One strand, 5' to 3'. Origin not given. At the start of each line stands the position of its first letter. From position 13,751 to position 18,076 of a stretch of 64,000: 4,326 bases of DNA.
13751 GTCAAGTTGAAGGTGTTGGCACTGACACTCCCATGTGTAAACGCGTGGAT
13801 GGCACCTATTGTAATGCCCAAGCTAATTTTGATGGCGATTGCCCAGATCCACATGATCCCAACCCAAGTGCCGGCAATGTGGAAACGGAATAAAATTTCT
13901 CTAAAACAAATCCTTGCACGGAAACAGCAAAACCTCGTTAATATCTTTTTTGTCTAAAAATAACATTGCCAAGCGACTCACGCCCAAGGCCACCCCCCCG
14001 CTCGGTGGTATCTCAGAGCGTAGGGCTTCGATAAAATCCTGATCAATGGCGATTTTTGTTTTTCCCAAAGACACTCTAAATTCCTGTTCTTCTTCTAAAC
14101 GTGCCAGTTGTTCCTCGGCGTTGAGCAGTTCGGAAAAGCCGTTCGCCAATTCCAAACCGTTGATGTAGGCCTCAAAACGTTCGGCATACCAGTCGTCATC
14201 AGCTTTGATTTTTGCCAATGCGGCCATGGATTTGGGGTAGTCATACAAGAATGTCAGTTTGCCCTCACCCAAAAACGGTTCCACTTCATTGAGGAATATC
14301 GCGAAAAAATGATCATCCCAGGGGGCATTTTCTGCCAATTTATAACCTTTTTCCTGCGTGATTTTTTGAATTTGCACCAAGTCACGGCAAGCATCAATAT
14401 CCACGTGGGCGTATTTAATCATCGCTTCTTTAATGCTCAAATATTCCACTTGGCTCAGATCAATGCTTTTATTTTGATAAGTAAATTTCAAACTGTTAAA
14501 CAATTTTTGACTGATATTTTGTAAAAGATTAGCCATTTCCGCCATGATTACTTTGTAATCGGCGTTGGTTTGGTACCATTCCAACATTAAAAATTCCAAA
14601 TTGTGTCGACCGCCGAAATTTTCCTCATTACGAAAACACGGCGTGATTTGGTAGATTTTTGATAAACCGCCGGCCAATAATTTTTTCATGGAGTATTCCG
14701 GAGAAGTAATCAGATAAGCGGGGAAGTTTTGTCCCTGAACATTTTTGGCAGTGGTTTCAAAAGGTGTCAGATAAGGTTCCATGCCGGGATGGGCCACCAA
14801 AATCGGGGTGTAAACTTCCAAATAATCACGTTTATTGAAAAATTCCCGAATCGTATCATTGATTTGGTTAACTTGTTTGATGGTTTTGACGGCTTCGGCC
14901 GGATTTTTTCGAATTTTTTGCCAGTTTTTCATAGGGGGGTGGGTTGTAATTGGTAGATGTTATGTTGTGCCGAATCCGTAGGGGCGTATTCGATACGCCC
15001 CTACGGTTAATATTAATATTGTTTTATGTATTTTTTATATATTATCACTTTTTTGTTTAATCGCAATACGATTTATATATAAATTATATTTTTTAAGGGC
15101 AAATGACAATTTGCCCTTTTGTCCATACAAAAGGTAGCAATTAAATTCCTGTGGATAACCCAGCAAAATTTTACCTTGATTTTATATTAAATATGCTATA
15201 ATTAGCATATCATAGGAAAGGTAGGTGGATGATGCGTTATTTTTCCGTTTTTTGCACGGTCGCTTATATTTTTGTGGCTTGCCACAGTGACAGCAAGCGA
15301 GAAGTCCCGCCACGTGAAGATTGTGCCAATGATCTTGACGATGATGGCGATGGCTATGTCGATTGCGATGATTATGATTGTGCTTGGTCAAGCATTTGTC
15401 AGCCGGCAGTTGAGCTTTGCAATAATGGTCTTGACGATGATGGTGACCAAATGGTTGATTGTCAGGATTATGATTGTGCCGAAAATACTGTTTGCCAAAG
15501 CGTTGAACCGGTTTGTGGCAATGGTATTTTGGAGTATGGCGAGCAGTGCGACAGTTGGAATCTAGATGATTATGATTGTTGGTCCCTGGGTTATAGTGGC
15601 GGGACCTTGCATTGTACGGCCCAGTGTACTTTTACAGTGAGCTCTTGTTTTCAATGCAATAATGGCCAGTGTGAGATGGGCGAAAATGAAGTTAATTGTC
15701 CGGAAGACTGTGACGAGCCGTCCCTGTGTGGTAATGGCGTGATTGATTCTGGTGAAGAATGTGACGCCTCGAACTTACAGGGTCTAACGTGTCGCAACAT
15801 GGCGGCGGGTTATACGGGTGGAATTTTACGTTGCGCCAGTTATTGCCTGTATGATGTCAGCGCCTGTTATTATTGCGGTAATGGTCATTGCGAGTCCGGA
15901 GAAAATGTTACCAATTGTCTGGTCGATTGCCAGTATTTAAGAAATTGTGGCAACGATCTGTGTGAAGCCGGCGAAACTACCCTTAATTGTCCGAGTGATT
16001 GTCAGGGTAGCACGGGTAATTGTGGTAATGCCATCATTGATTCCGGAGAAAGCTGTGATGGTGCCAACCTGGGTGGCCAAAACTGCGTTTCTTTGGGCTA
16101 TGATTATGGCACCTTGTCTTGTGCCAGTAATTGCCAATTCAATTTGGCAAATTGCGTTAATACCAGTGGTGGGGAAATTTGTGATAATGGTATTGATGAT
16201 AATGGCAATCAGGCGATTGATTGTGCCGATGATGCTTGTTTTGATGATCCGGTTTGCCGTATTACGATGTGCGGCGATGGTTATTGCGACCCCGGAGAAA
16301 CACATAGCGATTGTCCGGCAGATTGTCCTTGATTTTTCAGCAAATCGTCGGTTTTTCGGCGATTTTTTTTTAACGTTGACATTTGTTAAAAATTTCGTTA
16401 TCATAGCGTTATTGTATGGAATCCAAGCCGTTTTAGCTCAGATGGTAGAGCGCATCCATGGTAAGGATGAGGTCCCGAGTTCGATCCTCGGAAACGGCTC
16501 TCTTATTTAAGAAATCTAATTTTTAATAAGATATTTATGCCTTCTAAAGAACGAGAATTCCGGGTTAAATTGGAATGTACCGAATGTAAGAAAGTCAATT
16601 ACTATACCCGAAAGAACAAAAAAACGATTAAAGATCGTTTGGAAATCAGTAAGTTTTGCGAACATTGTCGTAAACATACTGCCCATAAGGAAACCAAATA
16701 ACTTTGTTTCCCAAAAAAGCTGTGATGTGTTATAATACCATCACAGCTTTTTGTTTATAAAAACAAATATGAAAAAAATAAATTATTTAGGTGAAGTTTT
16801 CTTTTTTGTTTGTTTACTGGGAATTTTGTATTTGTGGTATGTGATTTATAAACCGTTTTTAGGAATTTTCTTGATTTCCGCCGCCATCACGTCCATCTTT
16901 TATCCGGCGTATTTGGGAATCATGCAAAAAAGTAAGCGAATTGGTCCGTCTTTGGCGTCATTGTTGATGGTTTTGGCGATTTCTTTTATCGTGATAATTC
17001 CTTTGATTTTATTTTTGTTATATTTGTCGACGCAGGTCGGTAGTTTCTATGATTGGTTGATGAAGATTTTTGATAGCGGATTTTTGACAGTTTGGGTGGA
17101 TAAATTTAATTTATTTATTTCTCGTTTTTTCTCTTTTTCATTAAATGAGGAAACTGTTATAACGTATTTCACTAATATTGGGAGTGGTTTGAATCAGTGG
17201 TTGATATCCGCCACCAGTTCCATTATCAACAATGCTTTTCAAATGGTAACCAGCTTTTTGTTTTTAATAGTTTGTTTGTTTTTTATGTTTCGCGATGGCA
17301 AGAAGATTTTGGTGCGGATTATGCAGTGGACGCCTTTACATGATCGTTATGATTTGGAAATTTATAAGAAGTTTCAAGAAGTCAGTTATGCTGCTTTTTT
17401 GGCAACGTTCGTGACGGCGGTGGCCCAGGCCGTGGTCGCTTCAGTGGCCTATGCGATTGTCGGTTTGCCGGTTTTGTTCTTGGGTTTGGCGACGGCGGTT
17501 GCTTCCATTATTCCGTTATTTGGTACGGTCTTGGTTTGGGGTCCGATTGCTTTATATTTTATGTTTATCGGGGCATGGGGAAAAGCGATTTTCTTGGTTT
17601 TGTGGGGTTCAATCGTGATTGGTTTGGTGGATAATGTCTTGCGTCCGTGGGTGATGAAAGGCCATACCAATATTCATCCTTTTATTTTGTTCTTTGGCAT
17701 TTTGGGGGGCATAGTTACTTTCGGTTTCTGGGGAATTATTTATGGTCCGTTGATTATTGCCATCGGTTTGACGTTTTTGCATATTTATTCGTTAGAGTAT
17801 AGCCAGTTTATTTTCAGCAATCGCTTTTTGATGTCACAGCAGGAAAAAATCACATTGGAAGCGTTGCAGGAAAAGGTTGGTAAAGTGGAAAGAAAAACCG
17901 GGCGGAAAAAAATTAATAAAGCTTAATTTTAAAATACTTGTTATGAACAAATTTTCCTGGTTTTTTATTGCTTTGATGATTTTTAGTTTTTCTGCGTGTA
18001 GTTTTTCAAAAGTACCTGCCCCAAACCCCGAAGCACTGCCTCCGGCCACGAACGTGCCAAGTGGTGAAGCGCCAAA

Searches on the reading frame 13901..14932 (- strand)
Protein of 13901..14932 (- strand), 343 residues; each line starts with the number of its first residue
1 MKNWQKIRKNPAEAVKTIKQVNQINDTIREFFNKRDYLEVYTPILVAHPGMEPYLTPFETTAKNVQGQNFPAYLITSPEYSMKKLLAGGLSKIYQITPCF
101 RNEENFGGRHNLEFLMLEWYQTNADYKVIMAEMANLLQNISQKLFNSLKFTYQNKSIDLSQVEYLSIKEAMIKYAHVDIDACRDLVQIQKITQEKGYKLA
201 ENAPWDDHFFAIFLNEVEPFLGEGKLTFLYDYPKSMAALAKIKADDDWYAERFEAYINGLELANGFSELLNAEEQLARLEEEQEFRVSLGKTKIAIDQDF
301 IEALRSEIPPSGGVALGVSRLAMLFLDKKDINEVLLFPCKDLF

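Call 12: search_protein_families(library=pfam, proteins=[window:13901-14932:-], max_evalue=0.01)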
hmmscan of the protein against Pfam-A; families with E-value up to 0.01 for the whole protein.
window:13901-14932:- (343 aa): 1 family
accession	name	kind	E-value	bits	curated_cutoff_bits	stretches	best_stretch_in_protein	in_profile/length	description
PF00152.25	tRNA-synt_2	-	8.8e-53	179.8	25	1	14-339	18-306/308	tRNA synthetases class II (D, K and N)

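Call 62: find_homologous_proteins(query=window:13901-14932:-, max_evalue=1e-40)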
Query window:13901-14932:- (343 aa): 4402 proteins with E <= 1e-40 among 8000 candidates; the best 120 are listed.
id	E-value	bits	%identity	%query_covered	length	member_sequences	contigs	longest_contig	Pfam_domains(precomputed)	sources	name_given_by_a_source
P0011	2.6e-207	706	91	100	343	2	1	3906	PF00152.26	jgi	jgi:lysyl-tRNA synthetase class 2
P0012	8.0e-207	704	90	100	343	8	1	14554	PF00152.26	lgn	-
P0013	5.2e-201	685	91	98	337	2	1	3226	PF00152.26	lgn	-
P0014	1.0e-189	648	86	98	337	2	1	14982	PF00152.26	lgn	-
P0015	1.9e-147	509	68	100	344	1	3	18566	PF00152.26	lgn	-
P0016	2.5e-143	495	66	100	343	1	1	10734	PF00152.26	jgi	-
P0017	2.5e-141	489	65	100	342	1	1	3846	PF00152.26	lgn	-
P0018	1.4e-134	467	64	100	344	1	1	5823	PF00152.26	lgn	-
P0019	3.2e-103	364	52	100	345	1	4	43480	PF00152.26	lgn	-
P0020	1.4e-100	355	52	100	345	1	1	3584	PF00152.26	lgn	-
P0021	2.2e-99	351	51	100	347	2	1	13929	PF00152.26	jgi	jgi:lysyl-tRNA synthetase class 2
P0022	3.2e-98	347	51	100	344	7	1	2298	PF00152.26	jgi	-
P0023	4.2e-98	347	50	100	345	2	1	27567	PF00152.26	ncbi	ncbi:MAG: EF-P lysine aminoacylase EpmA [Minisyncoccia bacterium]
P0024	2.2e-95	338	50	100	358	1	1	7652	PF00152.26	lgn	-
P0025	5.0e-95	337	46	100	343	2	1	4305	PF00152.26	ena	-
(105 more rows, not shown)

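Call 63: find_encoding_contigs(protein=P0012, flank=10000, max_places=2)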
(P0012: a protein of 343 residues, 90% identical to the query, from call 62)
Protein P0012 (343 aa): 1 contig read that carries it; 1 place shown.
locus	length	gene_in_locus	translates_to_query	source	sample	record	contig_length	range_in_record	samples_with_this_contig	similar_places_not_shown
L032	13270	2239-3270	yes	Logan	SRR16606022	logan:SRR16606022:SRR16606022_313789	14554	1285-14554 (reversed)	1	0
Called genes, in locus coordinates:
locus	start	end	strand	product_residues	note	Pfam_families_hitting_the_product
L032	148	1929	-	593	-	-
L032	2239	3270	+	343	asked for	PF00152:tRNA-synt_2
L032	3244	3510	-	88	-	-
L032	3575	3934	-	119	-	-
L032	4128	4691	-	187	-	-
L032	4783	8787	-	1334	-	PF04997:RNA_pol_Rpb1_1, PF00623:RNA_pol_Rpb1_2, PF04983:RNA_pol_Rpb1_3, PF05000:RNA_pol_Rpb1_4, PF04998:RNA_pol_Rpb1_5, PF25984:BSH_YknX (faint)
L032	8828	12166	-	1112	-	PF04563:RNA_pol_Rpb2_1, PF04561:RNA_pol_Rpb2_2, PF04565:RNA_pol_Rpb2_3, PF10385:RNA_pol_Rpb2_45, PF00562:RNA_pol_Rpb2_6, PF04560:RNA_pol_Rpb2_7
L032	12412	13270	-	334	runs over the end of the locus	PF01471:PG_binding_1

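Call 64: find_encoding_contigs(protein=P0014, flank=10000, max_places=2)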
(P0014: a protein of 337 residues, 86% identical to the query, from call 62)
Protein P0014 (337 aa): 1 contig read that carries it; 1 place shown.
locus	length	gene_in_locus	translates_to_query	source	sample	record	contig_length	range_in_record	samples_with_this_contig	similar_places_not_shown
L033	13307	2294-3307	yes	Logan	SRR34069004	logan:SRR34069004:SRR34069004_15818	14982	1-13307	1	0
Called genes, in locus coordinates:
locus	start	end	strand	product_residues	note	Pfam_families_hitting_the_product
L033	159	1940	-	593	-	-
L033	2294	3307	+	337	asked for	PF00152:tRNA-synt_2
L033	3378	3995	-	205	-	PF02026:RyR (faint)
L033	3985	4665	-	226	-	-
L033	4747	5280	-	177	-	PF01725:Ham1p_like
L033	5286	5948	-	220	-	-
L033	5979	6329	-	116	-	PF03891:DUF333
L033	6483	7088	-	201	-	-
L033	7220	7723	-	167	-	PF15891:Nuc_deoxyri_tr2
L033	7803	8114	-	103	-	-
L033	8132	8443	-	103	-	-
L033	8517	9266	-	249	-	PF13483:Lactamase_B_3 (weak)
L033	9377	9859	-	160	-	-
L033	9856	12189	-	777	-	-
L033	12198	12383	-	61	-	-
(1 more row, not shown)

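Call 65: find_encoding_contigs(protein=P0015, flank=10000, max_places=2)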
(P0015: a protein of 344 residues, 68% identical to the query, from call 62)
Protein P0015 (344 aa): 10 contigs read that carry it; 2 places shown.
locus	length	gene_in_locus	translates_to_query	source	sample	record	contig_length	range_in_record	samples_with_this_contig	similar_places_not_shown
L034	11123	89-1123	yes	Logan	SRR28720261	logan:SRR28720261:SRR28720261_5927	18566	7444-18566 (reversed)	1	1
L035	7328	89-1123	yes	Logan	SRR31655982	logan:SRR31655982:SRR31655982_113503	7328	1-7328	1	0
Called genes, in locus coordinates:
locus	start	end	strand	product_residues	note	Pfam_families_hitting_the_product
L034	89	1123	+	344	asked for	PF00152:tRNA-synt_2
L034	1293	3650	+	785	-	PF00990:GGDEF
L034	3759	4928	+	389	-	PF00162:PGK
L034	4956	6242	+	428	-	PF03952:Enolase_N, PF00113:Enolase_C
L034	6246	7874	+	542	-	PF01676:Metalloenzyme, PF06415:iPGM_N, PF01663:Phosphodiest (weak)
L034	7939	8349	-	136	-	PF02681:DUF212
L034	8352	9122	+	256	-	PF02673:BacA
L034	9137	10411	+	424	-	PF00483:NTP_transferase, PF00075:RNase_H, PF13456:RVT_3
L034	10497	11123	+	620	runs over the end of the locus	-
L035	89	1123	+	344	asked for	PF00152:tRNA-synt_2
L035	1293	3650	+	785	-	PF00990:GGDEF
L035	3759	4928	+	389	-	PF00162:PGK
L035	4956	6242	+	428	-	PF03952:Enolase_N, PF00113:Enolase_C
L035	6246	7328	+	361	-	?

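Call 66: find_encoding_contigs(protein=P0016, flank=10000, max_places=2)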
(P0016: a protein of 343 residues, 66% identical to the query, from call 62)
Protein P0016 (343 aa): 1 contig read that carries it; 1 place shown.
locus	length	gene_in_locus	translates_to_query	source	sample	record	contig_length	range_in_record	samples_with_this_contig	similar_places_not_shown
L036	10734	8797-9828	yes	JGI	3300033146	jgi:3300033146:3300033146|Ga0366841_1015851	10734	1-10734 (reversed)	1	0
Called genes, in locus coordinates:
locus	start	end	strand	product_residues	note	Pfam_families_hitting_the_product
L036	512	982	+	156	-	-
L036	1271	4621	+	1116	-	PF04563:RNA_pol_Rpb2_1, PF04561:RNA_pol_Rpb2_2, PF04565:RNA_pol_Rpb2_3, PF10385:RNA_pol_Rpb2_45, PF00562:RNA_pol_Rpb2_6, PF04560:RNA_pol_Rpb2_7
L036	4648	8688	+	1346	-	PF04997:RNA_pol_Rpb1_1, PF00623:RNA_pol_Rpb1_2, PF04983:RNA_pol_Rpb1_3, PF05000:RNA_pol_Rpb1_4, PF04998:RNA_pol_Rpb1_5, PF25984:BSH_YknX (faint)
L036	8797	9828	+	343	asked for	PF00152:tRNA-synt_2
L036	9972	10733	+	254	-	?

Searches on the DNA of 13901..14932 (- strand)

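Call 80: search_rna_families(sources=[L036, L034, L032, L033, L025, L022, L028, L031], threshold=gathering)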
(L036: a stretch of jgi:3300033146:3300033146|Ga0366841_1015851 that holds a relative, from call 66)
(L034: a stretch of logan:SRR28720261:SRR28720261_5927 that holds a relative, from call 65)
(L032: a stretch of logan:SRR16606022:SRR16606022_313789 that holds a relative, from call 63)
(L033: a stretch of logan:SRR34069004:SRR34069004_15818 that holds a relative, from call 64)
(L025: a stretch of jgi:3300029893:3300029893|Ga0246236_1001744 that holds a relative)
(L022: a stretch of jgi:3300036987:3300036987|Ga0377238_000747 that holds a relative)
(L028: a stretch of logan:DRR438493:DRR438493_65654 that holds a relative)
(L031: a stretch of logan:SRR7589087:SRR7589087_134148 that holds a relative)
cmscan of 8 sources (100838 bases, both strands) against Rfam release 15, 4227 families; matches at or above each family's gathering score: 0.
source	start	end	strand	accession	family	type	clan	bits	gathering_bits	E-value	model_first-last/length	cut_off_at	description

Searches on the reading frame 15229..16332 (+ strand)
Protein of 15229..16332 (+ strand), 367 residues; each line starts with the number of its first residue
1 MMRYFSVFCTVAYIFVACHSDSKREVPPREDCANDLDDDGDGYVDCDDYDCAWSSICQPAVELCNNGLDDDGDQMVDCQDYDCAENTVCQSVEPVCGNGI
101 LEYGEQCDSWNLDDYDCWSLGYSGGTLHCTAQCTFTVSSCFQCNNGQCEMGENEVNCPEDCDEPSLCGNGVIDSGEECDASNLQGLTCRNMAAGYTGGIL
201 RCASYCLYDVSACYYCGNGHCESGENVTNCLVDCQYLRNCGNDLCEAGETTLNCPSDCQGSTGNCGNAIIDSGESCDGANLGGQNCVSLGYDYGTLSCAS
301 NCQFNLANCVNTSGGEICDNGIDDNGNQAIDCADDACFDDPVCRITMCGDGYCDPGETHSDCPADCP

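Call 12: search_protein_families(library=pfam, proteins=[window:15229-16332:+], max_evalue=0.01)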
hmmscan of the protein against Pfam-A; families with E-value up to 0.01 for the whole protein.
window:15229-16332:+ (367 aa): 1 family
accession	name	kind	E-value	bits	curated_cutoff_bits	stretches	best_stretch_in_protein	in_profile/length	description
PF13948.11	DUF4215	-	0.0016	19.2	27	1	77-117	3-42/47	Domain of unknown function (DUF4215)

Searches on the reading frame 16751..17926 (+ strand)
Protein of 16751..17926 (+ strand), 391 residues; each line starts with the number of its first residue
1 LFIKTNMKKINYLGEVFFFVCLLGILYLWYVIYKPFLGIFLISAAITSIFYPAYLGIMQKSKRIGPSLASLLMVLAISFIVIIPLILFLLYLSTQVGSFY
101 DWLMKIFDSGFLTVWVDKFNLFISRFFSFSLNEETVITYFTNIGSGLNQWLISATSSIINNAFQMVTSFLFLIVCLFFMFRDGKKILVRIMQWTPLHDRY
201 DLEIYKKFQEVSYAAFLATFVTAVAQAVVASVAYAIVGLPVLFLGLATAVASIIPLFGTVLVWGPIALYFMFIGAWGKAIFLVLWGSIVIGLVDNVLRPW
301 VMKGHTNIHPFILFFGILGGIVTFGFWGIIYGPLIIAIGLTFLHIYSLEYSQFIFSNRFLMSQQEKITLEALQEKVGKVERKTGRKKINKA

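Call 12: search_protein_families(library=pfam, proteins=[window:16751-17926:+], max_evalue=0.01)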
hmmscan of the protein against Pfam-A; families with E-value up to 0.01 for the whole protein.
window:16751-17926:+ (391 aa): 1 family
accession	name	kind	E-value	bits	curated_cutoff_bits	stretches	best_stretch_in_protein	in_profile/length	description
PF01594.21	AI-2E_transport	-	2.4e-38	132.6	34.3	1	17-346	3-326/327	AI-2E family transporter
